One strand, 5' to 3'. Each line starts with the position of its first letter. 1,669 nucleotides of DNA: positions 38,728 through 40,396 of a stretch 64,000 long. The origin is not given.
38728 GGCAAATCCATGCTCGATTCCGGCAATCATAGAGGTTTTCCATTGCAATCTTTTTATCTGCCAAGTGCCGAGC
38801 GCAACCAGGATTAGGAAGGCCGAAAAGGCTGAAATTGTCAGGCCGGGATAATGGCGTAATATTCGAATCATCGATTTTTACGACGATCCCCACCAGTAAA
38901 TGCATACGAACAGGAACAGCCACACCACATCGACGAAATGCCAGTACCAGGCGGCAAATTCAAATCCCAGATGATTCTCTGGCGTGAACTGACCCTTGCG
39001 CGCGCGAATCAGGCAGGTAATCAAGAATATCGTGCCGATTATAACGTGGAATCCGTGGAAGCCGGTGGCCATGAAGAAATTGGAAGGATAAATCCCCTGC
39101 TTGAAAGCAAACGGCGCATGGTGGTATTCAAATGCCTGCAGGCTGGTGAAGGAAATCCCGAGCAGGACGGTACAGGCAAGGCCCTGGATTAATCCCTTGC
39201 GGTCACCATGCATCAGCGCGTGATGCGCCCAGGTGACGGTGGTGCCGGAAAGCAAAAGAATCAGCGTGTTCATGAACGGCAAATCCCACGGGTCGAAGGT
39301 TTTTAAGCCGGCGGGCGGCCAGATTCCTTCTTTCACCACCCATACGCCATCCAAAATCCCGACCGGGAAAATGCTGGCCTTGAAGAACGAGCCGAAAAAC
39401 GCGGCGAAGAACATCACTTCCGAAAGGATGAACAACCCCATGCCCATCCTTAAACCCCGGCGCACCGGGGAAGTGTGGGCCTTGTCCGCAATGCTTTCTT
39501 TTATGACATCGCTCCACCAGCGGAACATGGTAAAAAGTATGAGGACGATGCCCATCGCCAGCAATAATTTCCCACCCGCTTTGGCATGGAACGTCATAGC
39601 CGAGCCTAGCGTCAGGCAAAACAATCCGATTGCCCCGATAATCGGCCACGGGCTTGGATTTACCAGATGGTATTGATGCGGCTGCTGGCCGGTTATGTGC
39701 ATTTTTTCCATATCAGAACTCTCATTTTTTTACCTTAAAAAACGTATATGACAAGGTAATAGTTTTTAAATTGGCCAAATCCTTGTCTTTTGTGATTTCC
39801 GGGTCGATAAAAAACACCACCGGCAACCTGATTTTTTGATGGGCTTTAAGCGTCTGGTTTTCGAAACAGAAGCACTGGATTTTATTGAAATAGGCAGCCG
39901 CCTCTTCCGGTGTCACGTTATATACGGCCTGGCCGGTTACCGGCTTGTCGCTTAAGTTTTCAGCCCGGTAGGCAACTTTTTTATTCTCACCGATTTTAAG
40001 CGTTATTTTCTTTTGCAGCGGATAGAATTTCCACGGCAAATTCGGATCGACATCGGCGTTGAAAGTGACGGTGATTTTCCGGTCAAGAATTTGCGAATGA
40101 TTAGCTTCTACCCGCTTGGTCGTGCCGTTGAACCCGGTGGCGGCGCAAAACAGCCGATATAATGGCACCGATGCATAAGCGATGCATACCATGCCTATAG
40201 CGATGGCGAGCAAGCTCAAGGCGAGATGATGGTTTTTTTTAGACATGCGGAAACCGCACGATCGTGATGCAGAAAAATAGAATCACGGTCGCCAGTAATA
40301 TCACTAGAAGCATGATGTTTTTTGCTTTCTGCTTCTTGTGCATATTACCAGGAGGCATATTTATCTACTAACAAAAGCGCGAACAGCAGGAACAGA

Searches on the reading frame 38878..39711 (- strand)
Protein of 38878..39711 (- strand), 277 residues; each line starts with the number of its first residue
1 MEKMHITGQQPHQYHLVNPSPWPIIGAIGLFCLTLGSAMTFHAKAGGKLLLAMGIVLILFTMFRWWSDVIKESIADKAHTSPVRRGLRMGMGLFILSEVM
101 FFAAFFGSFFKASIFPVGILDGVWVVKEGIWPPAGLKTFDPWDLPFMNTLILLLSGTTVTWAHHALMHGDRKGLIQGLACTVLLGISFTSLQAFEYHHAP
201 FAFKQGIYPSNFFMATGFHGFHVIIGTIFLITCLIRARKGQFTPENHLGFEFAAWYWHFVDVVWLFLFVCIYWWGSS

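Call 18: search_protein_families(library=pfam, proteins=[window:38878-39711:-], max_evalue=0.001)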
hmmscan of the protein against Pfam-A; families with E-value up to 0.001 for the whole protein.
window:38878-39711:- (277 aa): 1 family
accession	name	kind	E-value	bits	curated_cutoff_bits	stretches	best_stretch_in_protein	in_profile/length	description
PF00510.24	COX3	-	5.1e-96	321.9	23.8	1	12-276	1-258/258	Cytochrome c oxidase subunit III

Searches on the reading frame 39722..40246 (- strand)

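Call 18: search_protein_families(library=pfam, proteins=[window:39722-40246:-], max_evalue=0.001)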
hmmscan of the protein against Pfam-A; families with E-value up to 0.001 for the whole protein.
window:39722-40246:- (174 aa): 1 family
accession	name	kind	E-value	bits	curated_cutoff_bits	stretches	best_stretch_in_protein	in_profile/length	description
PF04442.19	CtaG_Cox11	-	7.7e-61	204.9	25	1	26-171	1-148/148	Cytochrome c oxidase assembly protein CtaG/Cox11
